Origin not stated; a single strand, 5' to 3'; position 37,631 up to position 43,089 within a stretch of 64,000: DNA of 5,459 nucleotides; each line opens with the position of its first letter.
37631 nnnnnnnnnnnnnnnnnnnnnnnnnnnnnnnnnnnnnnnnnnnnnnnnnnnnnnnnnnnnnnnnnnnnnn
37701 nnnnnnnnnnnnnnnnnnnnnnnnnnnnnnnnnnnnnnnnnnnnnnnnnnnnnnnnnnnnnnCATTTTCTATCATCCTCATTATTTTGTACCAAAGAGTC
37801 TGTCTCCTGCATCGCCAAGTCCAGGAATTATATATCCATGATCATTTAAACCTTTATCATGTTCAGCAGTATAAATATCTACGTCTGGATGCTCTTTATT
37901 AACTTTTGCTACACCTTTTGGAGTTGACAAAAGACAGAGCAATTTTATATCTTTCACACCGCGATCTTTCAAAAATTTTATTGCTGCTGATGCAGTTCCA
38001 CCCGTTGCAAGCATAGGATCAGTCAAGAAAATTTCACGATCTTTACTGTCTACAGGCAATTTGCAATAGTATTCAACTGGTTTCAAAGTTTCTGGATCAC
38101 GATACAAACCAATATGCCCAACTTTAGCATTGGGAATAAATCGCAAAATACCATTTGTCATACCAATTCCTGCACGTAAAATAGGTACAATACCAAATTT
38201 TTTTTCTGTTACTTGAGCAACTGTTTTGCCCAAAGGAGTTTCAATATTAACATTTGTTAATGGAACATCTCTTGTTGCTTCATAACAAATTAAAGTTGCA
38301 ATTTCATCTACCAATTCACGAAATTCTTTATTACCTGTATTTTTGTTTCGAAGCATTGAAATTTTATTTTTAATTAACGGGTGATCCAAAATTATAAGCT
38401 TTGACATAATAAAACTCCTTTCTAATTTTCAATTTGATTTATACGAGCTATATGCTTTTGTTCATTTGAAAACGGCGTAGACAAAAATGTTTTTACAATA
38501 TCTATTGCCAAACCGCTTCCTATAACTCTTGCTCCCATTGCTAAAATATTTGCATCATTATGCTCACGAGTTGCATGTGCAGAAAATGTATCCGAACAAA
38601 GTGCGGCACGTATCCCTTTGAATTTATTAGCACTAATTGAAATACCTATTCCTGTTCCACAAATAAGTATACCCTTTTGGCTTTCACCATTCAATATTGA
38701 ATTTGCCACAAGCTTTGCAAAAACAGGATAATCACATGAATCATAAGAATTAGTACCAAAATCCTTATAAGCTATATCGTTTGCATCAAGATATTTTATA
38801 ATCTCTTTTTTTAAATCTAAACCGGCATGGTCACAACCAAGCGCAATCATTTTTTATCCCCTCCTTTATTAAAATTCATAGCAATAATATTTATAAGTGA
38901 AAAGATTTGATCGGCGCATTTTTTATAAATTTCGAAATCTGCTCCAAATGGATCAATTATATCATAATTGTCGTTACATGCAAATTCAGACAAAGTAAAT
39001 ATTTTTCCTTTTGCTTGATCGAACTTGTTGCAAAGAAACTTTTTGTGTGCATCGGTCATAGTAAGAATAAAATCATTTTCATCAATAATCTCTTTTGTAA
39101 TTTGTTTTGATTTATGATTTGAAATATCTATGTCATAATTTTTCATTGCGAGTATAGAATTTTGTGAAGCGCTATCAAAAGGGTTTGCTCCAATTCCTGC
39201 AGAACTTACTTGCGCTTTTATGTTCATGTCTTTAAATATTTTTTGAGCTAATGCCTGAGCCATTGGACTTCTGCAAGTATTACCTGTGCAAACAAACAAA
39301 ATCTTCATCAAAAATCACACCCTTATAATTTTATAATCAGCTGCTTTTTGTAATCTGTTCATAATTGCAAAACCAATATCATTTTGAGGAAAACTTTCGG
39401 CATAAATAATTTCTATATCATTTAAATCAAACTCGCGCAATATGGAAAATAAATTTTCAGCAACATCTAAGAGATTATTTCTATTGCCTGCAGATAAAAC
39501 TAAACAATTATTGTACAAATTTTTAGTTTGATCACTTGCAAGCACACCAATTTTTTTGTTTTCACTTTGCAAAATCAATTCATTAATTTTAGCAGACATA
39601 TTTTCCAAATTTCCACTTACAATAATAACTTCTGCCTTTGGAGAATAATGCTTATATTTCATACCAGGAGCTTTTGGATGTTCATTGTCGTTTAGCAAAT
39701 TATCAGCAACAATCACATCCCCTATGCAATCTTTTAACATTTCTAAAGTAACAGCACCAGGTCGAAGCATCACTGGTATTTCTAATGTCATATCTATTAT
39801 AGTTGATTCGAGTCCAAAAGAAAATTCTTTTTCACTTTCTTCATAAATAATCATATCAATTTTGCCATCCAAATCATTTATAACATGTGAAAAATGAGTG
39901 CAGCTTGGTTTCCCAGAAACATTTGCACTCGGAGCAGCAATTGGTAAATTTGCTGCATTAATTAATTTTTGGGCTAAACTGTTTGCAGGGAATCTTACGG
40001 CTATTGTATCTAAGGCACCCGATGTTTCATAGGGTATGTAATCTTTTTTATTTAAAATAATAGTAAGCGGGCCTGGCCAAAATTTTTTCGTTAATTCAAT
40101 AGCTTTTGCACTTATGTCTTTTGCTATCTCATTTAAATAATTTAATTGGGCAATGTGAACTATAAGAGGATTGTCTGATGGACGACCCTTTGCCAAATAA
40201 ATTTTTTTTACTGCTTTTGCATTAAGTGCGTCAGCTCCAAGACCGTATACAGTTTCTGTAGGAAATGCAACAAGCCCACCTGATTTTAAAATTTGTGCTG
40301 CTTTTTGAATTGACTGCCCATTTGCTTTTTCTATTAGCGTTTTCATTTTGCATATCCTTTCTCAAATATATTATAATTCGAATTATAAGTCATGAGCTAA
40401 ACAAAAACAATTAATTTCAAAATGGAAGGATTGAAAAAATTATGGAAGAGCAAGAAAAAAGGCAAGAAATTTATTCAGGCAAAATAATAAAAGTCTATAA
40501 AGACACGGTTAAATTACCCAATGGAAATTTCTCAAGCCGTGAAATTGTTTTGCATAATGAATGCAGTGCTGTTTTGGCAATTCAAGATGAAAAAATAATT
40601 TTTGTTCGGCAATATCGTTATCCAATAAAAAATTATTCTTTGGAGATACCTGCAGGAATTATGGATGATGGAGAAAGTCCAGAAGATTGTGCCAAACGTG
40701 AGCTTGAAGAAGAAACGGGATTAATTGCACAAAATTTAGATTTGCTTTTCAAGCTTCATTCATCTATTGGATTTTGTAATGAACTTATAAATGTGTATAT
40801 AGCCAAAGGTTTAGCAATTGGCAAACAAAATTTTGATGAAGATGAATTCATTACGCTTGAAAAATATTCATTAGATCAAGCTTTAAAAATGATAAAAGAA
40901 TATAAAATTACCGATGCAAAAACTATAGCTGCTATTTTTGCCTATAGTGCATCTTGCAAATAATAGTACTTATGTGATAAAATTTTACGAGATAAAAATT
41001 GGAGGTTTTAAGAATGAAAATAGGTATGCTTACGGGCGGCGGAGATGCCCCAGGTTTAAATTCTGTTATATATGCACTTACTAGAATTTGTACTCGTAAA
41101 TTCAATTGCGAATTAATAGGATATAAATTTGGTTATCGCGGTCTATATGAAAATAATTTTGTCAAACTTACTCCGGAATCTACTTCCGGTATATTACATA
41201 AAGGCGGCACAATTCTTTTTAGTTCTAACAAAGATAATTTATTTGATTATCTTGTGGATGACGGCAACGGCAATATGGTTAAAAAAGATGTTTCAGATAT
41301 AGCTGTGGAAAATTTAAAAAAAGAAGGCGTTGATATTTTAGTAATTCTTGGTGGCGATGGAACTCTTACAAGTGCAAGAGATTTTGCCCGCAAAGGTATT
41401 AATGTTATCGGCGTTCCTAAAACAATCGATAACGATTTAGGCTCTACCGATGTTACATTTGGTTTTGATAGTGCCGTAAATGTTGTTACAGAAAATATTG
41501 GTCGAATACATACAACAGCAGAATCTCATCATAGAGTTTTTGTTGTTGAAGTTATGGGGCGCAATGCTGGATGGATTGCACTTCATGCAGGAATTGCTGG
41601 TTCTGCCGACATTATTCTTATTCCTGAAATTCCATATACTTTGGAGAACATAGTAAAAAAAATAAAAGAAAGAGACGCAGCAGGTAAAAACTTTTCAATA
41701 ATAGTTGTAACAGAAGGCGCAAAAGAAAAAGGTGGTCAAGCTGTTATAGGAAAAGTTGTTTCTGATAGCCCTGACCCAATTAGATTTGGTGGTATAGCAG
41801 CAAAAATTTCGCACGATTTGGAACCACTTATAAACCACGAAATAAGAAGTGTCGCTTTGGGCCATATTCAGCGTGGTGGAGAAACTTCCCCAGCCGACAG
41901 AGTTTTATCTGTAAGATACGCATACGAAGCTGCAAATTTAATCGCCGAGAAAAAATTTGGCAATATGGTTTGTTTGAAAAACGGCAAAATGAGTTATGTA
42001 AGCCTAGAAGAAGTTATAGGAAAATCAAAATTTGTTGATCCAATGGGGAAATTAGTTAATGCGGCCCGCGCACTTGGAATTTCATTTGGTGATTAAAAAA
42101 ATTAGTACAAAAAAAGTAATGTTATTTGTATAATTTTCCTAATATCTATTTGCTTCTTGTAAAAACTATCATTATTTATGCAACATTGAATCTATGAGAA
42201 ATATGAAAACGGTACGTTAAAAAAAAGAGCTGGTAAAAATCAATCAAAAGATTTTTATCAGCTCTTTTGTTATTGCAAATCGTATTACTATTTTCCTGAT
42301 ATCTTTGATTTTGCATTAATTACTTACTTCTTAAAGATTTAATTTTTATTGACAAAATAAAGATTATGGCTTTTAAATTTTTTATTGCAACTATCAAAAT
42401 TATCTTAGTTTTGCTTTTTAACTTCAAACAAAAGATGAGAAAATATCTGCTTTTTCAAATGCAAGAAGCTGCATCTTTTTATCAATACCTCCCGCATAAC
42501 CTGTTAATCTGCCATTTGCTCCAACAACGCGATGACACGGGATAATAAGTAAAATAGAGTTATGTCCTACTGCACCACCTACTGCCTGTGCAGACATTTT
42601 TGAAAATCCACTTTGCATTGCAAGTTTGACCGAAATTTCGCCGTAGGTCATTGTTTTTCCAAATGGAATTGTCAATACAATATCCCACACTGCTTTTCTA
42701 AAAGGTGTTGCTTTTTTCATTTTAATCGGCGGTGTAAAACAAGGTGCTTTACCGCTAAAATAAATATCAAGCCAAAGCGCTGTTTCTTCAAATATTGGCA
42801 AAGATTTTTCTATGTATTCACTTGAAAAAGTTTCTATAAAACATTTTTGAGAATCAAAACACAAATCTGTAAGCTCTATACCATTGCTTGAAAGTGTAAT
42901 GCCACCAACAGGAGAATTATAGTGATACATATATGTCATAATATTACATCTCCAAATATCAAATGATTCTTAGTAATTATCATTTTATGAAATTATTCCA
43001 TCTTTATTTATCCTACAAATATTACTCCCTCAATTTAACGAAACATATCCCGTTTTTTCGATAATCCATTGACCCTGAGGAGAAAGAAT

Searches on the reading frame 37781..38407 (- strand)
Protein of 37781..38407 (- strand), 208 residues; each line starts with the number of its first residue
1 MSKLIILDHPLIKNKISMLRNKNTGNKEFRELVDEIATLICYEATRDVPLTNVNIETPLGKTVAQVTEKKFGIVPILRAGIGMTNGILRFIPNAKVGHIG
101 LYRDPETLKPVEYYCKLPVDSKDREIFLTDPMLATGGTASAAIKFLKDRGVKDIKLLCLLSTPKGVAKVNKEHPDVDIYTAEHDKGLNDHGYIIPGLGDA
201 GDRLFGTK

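Call 61: search_protein_families(library=pfam, proteins=[window:37781-38407:-], max_evalue=0.00001)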
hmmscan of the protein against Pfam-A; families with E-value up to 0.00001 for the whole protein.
window:37781-38407:- (208 aa): 2 families
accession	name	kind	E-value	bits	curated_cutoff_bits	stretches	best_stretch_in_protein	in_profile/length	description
PF14681.12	UPRTase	-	3.6e-76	255.6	27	1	7-207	2-206/206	Uracil phosphoribosyltransferase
PF00156.33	Pribosyltran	-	1.4e-07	31.4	26.3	1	73-172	33-136/158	Phosphoribosyl transferase domain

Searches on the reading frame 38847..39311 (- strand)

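Call 61: search_protein_families(library=pfam, proteins=[window:38847-39311:-], max_evalue=0.00001)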
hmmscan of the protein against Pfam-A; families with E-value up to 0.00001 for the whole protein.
window:38847-39311:- (154 aa): 1 family
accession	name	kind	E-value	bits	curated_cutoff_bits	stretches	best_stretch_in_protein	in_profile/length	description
PF01451.26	LMWPc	-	7.8e-33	114.1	23.2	1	4-137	1-137/144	Low molecular weight phosphotyrosine protein phosphatase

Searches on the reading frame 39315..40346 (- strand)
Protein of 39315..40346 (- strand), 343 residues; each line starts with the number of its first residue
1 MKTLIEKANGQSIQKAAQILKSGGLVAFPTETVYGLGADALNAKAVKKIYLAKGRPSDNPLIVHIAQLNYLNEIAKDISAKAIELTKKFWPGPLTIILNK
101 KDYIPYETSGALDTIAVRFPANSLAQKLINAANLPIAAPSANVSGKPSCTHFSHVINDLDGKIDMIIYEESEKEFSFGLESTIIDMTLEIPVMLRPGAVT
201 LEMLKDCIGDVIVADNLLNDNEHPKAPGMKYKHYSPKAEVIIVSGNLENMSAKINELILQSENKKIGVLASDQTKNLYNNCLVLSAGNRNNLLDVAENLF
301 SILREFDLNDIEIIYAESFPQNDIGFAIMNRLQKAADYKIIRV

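Call 61: search_protein_families(library=pfam, proteins=[window:39315-40346:-], max_evalue=0.00001)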
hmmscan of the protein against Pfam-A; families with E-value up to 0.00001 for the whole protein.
window:39315-40346:- (343 aa): 2 families
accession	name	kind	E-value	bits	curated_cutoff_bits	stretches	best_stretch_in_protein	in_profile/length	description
PF01300.24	Sua5_yciO_yrdC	-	1.7e-56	190.9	25.1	1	18-197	1-178/178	Telomere recombination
PF03481.19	Sua5_C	-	2.8e-38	132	22.9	1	199-336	1-135/136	Threonylcarbamoyl-AMP synthase, C-terminal domain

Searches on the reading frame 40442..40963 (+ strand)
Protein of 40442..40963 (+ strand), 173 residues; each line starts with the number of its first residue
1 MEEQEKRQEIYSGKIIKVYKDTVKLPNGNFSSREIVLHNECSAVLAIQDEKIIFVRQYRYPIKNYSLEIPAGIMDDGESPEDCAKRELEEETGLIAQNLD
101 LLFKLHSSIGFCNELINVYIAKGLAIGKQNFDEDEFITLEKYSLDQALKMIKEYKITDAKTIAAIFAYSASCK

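Call 61: search_protein_families(library=pfam, proteins=[window:40442-40963:+], max_evalue=0.00001)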
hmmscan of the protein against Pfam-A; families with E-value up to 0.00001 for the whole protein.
window:40442-40963:+ (173 aa): 1 family
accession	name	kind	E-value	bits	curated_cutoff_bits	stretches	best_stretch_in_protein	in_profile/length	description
PF00293.34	NUDIX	-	1.8e-17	64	21.1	1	44-162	8-131/134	NUDIX domain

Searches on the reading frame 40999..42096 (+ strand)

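Call 75: search_protein_families(library=pfam, proteins=[window:40999-42096:+], max_evalue=0.00001)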
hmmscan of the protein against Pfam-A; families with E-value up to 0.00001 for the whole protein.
window:40999-42096:+ (365 aa): 2 families
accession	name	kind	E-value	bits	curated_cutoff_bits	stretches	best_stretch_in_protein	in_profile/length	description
PF00365.25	PFK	-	2e-97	326.3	30.9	1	7-315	1-277/277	Phosphofructokinase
PF01513.26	NAD_kinase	-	5.8e-06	27.1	25.5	0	102-140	64-103/130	ATP-NAD kinase N-terminal domain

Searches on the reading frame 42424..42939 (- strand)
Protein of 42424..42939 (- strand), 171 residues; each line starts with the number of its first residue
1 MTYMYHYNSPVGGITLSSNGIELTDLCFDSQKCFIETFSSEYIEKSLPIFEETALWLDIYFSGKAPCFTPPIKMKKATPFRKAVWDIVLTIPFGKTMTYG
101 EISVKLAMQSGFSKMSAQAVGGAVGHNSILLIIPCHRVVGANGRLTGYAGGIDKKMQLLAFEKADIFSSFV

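Call 75: search_protein_families(library=pfam, proteins=[window:42424-42939:-], max_evalue=0.00001)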
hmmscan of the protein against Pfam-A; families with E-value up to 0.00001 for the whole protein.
window:42424-42939:- (171 aa): 2 families
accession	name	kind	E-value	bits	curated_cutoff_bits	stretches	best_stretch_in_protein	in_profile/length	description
PF01035.26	DNA_binding_1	-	4.5e-29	100.6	27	1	79-163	1-80/81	6-O-methylguanine DNA methyltransferase, DNA binding domain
PF02870.21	Methyltransf_1N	-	1.9e-06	28.8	21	1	6-72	5-69/71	6-O-methylguanine DNA methyltransferase, ribonuclease-like domain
